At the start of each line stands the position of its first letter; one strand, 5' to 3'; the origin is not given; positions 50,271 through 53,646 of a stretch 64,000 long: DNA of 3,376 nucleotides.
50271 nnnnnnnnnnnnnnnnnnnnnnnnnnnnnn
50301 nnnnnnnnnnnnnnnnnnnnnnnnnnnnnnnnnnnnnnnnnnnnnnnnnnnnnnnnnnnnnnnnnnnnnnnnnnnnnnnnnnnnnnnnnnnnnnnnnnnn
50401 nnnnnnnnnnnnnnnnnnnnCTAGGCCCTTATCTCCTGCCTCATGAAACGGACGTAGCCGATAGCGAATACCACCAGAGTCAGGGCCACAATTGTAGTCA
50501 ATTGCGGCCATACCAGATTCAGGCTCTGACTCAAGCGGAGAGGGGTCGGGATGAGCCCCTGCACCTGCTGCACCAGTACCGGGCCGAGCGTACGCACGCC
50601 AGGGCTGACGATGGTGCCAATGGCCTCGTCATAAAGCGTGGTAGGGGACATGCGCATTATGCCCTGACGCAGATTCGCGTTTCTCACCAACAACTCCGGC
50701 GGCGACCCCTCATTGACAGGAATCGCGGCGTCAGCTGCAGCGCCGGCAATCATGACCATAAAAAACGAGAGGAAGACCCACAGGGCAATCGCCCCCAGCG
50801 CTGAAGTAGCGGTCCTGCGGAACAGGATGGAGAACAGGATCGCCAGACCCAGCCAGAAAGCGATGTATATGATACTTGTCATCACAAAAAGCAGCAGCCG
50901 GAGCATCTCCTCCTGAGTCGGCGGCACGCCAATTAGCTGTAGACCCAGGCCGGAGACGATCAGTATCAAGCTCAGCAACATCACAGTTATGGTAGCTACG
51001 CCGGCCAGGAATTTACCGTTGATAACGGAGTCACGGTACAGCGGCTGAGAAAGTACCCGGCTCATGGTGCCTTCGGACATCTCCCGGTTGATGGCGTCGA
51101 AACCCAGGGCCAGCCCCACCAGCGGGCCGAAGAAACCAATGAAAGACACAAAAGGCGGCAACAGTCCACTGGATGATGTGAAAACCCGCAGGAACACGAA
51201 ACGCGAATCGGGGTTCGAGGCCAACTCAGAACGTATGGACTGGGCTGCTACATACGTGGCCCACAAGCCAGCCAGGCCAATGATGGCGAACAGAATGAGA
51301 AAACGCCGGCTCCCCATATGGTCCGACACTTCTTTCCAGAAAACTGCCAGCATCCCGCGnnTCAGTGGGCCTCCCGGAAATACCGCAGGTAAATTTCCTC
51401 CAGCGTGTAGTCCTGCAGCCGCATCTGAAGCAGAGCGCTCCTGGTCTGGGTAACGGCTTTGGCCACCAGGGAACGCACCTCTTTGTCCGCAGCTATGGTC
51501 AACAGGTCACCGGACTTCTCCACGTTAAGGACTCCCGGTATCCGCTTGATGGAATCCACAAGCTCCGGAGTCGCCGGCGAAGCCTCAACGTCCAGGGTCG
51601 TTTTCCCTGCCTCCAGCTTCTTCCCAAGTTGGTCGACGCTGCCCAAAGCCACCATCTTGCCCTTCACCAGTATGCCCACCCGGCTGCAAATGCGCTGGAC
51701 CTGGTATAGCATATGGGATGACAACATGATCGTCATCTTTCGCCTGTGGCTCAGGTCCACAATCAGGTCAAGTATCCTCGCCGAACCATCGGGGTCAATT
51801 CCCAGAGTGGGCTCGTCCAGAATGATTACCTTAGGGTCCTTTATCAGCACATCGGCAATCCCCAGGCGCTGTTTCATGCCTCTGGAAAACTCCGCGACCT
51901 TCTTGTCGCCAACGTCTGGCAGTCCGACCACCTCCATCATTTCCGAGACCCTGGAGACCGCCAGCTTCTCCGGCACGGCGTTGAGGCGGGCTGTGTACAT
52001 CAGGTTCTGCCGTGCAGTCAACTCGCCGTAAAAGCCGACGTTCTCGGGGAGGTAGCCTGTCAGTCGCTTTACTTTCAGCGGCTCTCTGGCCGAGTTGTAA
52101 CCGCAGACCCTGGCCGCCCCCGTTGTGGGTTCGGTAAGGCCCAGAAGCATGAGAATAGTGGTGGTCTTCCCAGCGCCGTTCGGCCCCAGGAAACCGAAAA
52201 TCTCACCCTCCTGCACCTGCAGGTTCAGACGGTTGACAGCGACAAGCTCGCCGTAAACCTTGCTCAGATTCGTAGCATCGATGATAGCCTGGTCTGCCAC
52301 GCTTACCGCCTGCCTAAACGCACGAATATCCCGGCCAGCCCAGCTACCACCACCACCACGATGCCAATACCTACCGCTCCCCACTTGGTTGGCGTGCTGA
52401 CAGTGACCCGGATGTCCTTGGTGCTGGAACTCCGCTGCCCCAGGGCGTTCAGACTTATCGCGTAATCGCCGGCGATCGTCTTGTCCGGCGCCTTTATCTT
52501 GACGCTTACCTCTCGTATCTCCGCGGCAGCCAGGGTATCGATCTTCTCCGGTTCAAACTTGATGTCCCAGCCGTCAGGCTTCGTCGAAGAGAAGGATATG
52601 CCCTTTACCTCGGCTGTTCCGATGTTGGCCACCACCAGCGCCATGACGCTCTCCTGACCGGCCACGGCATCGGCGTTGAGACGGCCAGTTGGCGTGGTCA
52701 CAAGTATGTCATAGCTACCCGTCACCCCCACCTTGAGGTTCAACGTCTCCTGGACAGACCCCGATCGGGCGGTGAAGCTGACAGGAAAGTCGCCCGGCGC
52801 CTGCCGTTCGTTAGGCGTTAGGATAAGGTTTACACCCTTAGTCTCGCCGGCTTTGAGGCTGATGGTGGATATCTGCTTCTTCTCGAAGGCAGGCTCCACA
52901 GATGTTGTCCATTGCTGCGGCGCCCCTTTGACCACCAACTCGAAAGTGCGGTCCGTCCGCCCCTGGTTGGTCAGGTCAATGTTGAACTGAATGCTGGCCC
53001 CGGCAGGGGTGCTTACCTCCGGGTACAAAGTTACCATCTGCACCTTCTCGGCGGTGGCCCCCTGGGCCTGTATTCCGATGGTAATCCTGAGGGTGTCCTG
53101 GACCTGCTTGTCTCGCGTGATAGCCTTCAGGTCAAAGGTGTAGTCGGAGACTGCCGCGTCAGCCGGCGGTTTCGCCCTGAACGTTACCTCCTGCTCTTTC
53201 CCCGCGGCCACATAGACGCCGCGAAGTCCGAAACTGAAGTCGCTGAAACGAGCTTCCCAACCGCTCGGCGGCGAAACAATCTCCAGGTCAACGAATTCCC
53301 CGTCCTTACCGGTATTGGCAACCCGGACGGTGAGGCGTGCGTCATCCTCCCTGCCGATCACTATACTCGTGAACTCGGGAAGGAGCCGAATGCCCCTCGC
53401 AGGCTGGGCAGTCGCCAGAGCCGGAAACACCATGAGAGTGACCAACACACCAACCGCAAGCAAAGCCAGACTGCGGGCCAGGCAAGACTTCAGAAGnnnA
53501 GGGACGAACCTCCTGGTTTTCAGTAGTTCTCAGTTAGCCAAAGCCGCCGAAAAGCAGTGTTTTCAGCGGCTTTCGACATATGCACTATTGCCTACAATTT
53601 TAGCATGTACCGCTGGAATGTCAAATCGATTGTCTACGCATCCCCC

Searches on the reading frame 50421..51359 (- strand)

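Call 34: search_protein_families(library=pfam, proteins=[window:50421-51359:-], max_evalue=0.00001)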
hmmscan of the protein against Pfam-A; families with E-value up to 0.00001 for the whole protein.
window:50421-51359:- (312 aa): 1 family
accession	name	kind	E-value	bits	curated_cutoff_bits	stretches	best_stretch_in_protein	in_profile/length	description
PF12679.13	ABC2_membrane_2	-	8.9e-40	137.1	27.2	1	4-309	1-282/283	ABC-2 family transporter protein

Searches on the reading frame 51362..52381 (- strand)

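Call 34: search_protein_families(library=pfam, proteins=[window:51362-52381:-], max_evalue=0.00001)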
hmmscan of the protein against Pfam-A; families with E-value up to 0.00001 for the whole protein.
window:51362-52381:- (339 aa): 2 families
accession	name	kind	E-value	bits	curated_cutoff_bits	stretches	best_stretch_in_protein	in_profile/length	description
PF00005.33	ABC_tran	-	9.5e-29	101.2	25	1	50-192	2-136/137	ABC transporter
PF13304.12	AAA_21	-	3.7e-09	37.5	27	1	163-223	236-298/304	AAA domain, putative AbiEii toxin, Type IV TA system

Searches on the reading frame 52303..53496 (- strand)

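Call 35: search_protein_families(library=pfam, proteins=[window:52303-53496:-], max_evalue=0.00001)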
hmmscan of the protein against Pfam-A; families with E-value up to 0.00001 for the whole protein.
window:52303-53496:- (397 aa): 2 families
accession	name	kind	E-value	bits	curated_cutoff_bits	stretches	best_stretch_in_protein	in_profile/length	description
PF10633.15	NPCBM_assoc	-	1.8e-32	111.8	24.4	2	278-351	2-75/78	NPCBM-associated, NEW3 domain of alpha-galactosidase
PF11614.14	FixG_C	-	1.9e-07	31.7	25.6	0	170-246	34-104/119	IG-like fold at C-terminal of FixG, putative oxidoreductase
